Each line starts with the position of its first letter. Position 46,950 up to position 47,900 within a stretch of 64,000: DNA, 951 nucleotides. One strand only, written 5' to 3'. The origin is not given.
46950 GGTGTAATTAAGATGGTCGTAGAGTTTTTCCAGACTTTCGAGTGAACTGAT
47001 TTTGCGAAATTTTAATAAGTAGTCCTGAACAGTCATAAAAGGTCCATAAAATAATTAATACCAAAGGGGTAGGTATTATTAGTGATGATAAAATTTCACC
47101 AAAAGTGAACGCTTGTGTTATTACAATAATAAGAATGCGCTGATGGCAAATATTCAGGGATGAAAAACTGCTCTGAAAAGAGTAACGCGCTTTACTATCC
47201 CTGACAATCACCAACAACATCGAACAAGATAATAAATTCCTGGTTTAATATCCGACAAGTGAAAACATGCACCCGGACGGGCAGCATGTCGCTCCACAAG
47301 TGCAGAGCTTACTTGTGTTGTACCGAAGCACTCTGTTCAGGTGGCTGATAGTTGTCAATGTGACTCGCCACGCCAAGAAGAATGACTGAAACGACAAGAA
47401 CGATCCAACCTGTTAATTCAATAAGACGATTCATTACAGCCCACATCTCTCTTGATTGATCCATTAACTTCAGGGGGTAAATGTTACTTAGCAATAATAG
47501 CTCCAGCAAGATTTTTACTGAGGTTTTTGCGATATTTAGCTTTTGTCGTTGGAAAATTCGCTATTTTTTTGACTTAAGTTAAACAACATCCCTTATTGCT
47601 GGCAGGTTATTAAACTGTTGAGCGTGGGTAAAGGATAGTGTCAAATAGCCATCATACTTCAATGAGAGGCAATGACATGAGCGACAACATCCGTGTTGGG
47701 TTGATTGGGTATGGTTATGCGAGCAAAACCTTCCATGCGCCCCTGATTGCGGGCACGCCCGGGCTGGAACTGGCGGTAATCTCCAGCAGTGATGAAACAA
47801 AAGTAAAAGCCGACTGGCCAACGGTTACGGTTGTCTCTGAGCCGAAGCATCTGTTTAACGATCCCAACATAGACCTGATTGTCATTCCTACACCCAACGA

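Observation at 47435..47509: In-frame upstream extension of blr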

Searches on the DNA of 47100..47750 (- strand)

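Call 6: search_dna_similar(query=window:47230-47680:-, collection=ecoli_genomes, mode=near, rows=spread, max_rows=30)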
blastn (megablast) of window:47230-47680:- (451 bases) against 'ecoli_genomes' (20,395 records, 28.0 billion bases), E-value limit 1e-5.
Records with a match: 5425; places in all: 5442; records where one place covers at least 80% of the query: 5387.
Genomes with a match: 5425 of 5426; with a place that covers at least 80% of the query: 5387. Places per genome that has any: lowest 1, median 1, highest 2. On chromosomes: 5441 places; on plasmids: 1.
Best place of each record, by identity: >=99% 3165; 95-99% 2260.
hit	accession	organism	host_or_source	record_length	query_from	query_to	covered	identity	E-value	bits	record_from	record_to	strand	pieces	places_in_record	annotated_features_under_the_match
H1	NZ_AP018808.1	Escherichia coli strain E2865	Bos taurus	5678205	1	451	100%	100.0%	0e+0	833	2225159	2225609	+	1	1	blr: division septum protein Blr | ydgJ: oxidoreductase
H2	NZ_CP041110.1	Escherichia coli strain ECCTRSRTH03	Swine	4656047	1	451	100%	100.0%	0e+0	833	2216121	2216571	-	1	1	blr: division septum protein Blr | ydgJ: oxidoreductase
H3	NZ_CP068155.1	Escherichia coli strain FDAARGOS_1077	missing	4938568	1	451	100%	100.0%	0e+0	833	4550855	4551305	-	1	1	blr: division septum protein Blr | ydgJ: oxidoreductase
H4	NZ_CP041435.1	Escherichia coli strain STEC309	patient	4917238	1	451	100%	100.0%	0e+0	833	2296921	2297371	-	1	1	blr: division septum protein Blr | ydgJ: oxidoreductase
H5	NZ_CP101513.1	Escherichia coli strain HH194M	migratory bird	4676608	1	451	100%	100.0%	0e+0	833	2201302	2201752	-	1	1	blr: division septum protein Blr | ydgJ: oxidoreductase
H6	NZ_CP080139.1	Escherichia coli strain PK8241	chicken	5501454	1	451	100%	100.0%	0e+0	833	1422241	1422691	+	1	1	blr: division septum protein Blr | ydgJ: oxidoreductase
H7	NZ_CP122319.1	Escherichia coli strain BW25113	missing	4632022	1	451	100%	100.0%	0e+0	833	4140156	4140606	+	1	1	blr: division septum protein Blr | ydgJ: oxidoreductase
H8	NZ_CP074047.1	Escherichia coli strain PD7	Pig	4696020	1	451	100%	100.0%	0e+0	833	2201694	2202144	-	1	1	blr: division septum protein Blr | ydgJ: oxidoreductase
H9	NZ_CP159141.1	Escherichia coli strain 10034940-2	Homo sapiens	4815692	1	451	100%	100.0%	0e+0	833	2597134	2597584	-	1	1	blr: division septum protein Blr | ydgJ: oxidoreductase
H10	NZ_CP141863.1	Escherichia coli strain numer 3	Pigeons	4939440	1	451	100%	100.0%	0e+0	833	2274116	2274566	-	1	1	blr: division septum protein Blr | ydgJ: oxidoreductase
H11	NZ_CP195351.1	Escherichia coli strain 24AR0357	Homo sapiens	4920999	1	451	100%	100.0%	0e+0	833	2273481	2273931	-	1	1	blr: division septum protein Blr | ydgJ: oxidoreductase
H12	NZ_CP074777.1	Escherichia coli strain 96_1414P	Homo sapiens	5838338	1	451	100%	100.0%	0e+0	833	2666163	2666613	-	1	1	blr: division septum protein Blr | ydgJ: oxidoreductase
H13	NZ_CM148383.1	Escherichia coli strain PK-F-10132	Gallus gallus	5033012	1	451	100%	100.0%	0e+0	833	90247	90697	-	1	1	blr: division septum protein Blr | ydgJ: oxidoreductase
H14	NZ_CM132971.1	Escherichia coli strain 744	Homo sapiens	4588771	1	451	100%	100.0%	0e+0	833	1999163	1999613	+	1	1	blr: division septum protein Blr | ydgJ: oxidoreductase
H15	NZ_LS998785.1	Escherichia coli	-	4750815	1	451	100%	100.0%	0e+0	833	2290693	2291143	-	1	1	blr: division septum protein Blr | ydgJ: oxidoreductase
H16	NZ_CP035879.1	Escherichia coli strain DS26-1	Homo sapiens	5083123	1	451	100%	99.8%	0e+0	828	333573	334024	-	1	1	blr: division septum protein Blr | ydgJ: oxidoreductase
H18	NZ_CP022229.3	Escherichia coli strain WCHEC96200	Homo sapiens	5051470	1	451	100%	98.7%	0e+0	800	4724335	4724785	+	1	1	blr: division septum protein Blr | ydgJ: oxidoreductase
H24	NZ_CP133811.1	Escherichia coli strain EC2001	food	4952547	1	451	100%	98.4%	0e+0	795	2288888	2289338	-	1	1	blr: division septum protein Blr | ydgJ: oxidoreductase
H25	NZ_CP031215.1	Escherichia coli strain Es_ST80_L1_NDM_10_2017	Homo sapiens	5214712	1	451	100%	98.2%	0e+0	789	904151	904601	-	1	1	blr: division septum protein Blr | ydgJ: oxidoreductase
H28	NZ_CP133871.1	Escherichia coli strain ES5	Homo sapiens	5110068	1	451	100%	97.8%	0e+0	778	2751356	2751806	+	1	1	blr: division septum protein Blr | ydgJ: oxidoreductase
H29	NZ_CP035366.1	Escherichia coli O157:H7 strain C1-057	Rectal fecal grab samples from a ...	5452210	1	451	100%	97.6%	0e+0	773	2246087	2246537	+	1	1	blr: division septum protein Blr | ydgJ: oxidoreductase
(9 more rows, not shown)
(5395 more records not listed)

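Call 47: get_annotated_region(hit=H29, flank=100)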
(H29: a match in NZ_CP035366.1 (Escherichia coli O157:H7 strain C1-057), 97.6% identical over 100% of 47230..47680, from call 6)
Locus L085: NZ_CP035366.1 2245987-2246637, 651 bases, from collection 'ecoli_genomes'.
description: Escherichia coli O157:H7 strain C1-057 chromosome, complete genome
organism: Escherichia coli O157:H7 strain C1-057 (NCBI taxid 83334)
replicon: chromosome; assembly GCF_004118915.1
host: -; source: Rectal fecal grab samples from a commercial feedlot; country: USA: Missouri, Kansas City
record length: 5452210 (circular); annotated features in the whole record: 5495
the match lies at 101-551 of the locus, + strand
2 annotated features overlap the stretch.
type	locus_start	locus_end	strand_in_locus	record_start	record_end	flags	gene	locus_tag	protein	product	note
CDS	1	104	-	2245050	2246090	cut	ydgJ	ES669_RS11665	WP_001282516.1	oxidoreductase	-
CDS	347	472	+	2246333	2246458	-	blr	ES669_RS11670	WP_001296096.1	division septum protein Blr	-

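Call 48: get_annotated_region(hit=H28, flank=100)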
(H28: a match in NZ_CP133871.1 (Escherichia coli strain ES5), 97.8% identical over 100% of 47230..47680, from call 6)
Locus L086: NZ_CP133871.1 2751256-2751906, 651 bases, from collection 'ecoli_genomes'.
description: Escherichia coli strain ES5 chromosome, complete genome
organism: Escherichia coli strain ES5 (NCBI taxid 562)
replicon: chromosome; assembly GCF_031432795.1
host: Homo sapiens; source: rectal swab; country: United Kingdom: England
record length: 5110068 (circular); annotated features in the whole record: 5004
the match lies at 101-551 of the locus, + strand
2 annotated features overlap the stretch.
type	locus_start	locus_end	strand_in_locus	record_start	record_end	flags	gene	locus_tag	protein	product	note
CDS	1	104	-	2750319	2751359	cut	ydgJ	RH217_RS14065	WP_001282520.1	oxidoreductase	-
CDS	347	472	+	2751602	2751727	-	blr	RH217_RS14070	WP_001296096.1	division septum protein Blr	-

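Call 49: get_annotated_region(hit=H25, flank=100)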
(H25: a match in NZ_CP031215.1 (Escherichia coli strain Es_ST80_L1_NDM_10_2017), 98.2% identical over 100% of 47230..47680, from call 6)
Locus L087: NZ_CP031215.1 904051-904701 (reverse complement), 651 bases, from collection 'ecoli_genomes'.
description: Escherichia coli strain Es_ST80_L1_NDM_10_2017 chromosome, complete genome
organism: Escherichia coli strain Es_ST80_L1_NDM_10_2017 (NCBI taxid 562)
replicon: chromosome; assembly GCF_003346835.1
host: Homo sapiens; source: rectal swab; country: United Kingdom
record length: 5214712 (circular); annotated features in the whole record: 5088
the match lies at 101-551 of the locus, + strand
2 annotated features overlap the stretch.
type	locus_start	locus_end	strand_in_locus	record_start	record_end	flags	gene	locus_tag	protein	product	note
CDS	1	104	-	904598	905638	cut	ydgJ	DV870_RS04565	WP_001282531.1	oxidoreductase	-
CDS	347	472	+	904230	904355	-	blr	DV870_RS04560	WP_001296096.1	division septum protein Blr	-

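Call 50: get_annotated_region(hit=H24, flank=100)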
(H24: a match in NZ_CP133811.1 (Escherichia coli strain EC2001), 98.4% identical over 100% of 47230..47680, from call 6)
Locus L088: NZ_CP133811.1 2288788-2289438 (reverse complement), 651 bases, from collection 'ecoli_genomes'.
description: Escherichia coli strain EC2001 chromosome, complete genome
organism: Escherichia coli strain EC2001 (NCBI taxid 562)
replicon: chromosome; assembly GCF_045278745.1
host: -; source: food; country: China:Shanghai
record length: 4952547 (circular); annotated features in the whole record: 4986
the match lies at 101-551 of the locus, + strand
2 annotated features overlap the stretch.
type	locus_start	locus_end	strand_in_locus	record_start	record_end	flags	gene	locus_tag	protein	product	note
CDS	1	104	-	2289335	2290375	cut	ydgJ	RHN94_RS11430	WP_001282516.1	oxidoreductase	-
CDS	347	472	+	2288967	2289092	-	blr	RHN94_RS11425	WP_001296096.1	division septum protein Blr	-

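Call 51: get_annotated_region(hit=H18, flank=100)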
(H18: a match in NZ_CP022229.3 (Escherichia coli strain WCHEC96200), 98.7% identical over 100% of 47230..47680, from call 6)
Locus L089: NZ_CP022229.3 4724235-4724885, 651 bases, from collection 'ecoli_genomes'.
description: Escherichia coli strain WCHEC96200 chromosome, complete genome
organism: Escherichia coli strain WCHEC96200 (NCBI taxid 562)
replicon: chromosome; assembly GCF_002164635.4
host: Homo sapiens; source: -; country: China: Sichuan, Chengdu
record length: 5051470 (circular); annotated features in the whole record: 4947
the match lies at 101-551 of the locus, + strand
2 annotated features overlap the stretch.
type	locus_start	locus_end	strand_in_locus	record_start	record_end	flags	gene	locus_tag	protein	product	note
CDS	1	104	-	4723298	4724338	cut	ydgJ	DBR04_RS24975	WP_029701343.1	oxidoreductase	-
CDS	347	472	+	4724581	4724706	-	blr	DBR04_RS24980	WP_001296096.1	division septum protein Blr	-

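Call 52: get_annotated_region(hit=H16, flank=100)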
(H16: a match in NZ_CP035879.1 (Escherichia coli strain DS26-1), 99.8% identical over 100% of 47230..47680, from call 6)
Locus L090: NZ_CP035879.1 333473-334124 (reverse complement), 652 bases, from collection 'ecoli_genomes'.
description: Escherichia coli strain DS26-1 chromosome, complete genome
organism: Escherichia coli strain DS26-1 (NCBI taxid 562)
replicon: chromosome; assembly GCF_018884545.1
host: Homo sapiens; source: stool; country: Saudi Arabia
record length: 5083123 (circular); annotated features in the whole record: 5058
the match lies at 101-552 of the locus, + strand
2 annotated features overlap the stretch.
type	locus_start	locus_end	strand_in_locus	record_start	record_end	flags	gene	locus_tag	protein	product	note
CDS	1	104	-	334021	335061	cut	ydgJ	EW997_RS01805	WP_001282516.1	oxidoreductase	-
CDS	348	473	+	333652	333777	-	blr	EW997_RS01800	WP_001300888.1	division septum protein Blr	-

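Call 73: search_rna_families(source=window, start=47100, end=47750, threshold=evalue, max_evalue=1)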
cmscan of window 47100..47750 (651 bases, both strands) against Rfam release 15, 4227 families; matches with E-value up to 1: 1.
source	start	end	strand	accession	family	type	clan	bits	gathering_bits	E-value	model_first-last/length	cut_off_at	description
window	47595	47643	+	RF01622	ceN22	Gene; snRNA; snoRNA; CD-box;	-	19.2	45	0.45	1-76/76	no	Nematode snoRNA ceN22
